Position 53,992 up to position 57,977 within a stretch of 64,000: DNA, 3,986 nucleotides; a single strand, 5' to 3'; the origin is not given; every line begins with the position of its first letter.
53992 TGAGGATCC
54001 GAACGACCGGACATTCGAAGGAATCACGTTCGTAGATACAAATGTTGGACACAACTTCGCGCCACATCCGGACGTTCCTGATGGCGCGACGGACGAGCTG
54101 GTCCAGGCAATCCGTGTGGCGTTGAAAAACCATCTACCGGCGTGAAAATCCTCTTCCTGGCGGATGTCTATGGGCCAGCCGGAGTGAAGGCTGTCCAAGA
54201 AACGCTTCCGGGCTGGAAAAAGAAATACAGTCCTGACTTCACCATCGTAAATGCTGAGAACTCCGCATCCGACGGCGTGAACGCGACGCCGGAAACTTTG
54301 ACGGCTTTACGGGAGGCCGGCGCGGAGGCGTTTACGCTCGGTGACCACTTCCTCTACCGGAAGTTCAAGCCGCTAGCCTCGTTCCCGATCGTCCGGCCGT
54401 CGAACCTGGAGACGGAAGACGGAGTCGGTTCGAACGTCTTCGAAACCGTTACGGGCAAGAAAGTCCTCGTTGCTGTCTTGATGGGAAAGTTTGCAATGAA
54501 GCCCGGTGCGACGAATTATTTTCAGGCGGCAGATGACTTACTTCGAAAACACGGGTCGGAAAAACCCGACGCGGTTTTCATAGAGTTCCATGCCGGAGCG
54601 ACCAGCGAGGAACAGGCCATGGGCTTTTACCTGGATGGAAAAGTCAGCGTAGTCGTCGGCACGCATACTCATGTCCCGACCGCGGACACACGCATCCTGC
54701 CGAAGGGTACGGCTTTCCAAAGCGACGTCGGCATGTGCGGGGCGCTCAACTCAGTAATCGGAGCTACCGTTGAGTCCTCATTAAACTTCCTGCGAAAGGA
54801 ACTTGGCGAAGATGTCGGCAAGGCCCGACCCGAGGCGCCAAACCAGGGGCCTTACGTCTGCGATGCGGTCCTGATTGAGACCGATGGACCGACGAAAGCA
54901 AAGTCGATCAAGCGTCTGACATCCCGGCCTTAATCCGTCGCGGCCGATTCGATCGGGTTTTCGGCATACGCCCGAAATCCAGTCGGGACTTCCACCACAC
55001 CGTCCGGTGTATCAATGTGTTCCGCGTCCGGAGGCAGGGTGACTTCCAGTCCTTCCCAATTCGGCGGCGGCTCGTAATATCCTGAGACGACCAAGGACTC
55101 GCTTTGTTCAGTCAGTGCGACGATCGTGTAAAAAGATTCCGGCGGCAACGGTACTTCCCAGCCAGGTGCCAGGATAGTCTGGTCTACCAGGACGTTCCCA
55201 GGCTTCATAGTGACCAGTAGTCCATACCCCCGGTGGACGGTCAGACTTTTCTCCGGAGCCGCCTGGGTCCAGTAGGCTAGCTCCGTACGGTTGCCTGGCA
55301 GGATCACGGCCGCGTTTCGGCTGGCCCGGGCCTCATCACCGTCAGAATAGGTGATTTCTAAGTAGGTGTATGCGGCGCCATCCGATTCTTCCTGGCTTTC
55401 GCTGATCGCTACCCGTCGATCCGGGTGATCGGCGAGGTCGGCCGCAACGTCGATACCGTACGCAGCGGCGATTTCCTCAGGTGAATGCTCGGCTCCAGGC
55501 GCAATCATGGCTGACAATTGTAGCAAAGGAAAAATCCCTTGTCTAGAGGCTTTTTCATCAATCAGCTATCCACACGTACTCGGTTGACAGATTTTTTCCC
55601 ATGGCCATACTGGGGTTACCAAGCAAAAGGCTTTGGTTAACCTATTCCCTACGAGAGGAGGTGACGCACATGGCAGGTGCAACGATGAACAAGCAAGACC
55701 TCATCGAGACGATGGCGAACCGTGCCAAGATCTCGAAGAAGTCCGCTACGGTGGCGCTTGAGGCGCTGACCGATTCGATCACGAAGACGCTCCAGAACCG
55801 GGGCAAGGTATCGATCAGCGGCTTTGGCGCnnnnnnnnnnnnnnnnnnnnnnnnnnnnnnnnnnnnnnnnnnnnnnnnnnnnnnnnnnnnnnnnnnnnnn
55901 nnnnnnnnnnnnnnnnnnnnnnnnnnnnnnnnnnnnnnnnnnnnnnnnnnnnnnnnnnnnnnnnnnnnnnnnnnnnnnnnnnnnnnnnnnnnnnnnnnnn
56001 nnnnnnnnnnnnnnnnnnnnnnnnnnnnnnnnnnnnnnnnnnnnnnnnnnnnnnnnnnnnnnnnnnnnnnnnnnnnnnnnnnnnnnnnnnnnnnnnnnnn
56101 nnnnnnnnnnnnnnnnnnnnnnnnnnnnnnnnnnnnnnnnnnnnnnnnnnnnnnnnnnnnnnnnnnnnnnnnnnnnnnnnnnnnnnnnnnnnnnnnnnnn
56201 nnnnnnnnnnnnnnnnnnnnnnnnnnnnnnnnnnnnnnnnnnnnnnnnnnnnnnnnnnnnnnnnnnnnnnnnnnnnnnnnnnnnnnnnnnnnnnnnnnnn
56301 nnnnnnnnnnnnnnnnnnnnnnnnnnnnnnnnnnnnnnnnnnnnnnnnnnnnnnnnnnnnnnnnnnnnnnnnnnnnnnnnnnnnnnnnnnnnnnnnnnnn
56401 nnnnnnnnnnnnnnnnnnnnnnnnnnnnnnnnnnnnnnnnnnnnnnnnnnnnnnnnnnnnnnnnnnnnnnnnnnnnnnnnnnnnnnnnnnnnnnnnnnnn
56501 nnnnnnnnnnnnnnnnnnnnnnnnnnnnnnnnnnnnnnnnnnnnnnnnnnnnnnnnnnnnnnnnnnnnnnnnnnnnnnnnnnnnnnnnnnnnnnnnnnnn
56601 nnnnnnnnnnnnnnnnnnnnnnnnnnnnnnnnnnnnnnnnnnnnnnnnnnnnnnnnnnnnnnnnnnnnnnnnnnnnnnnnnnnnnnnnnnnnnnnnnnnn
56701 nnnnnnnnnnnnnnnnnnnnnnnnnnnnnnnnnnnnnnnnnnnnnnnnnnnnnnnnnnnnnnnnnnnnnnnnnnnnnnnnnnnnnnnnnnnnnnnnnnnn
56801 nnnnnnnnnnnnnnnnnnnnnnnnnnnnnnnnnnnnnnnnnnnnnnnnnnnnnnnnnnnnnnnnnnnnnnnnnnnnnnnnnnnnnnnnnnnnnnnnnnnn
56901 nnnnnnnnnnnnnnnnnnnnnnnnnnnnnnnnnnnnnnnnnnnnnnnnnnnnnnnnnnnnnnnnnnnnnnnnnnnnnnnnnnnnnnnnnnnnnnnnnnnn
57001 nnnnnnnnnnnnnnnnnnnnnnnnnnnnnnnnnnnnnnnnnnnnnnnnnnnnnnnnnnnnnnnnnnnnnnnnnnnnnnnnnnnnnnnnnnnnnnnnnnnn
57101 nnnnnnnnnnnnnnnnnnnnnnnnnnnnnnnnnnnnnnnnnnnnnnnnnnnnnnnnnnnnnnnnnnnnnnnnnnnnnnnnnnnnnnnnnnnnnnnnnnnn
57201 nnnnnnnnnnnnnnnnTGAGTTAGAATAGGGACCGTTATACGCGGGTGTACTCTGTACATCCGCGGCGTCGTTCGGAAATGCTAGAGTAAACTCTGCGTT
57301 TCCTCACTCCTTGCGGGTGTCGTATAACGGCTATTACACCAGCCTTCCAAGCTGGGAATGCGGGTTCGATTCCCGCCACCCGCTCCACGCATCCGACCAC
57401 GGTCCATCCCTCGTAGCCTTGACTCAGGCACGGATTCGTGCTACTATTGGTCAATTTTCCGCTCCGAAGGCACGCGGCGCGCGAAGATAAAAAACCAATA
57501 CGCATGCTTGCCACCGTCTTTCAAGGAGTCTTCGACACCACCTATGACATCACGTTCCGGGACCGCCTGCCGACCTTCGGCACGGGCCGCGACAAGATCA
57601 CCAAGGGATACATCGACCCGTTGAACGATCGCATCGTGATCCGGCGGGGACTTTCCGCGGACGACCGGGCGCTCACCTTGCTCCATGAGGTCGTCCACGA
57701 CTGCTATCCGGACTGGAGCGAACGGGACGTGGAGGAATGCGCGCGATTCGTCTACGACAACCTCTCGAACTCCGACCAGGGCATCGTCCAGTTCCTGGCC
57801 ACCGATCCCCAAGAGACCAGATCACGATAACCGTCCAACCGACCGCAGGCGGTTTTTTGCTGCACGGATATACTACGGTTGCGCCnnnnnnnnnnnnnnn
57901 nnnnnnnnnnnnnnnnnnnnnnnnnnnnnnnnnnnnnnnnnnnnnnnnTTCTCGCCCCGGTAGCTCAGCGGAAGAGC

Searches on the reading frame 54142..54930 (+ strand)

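Call 52: search_protein_families(library=pfam, proteins=[window:54142-54930:+], max_evalue=0.001)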
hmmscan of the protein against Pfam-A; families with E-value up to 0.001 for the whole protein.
window:54142-54930:+ (263 aa): 2 families
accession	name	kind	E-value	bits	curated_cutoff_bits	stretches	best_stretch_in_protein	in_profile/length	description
PF13277.11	YmdB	-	4.3e-70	236.3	27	1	4-259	1-253/253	YmdB-like protein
PF00149.33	Metallophos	-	3.1e-05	24.9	21.5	1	1-179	1-191/191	Calcineurin-like phosphoesterase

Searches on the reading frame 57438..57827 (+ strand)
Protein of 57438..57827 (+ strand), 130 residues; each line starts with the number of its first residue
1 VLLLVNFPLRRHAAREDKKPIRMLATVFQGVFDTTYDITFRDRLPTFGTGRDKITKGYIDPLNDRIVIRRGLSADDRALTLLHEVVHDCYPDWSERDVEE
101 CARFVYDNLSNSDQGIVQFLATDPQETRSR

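Call 46: search_protein_families(library=padloc, proteins=[window:57438-57827:+], max_evalue=0.01)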
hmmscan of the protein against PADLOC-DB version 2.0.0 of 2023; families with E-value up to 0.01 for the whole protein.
window:57438-57827:+ (130 aa): 0 families

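Call 47: search_protein_families(library=phrogs, proteins=[window:57438-57827:+], max_evalue=0.01)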
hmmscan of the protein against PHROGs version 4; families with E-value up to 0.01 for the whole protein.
window:57438-57827:+ (130 aa): 2 families
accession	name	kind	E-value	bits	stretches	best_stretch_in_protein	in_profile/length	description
phrog_1233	-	unknown function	7.5e-05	23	1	31-87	14-71/306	-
phrog_87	-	other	0.00029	21.6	1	31-88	47-96/227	metallo-protease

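Call 52: search_protein_families(library=pfam, proteins=[window:57438-57827:+], max_evalue=0.001)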
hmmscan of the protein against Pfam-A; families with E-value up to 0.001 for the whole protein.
window:57438-57827:+ (130 aa): 0 families
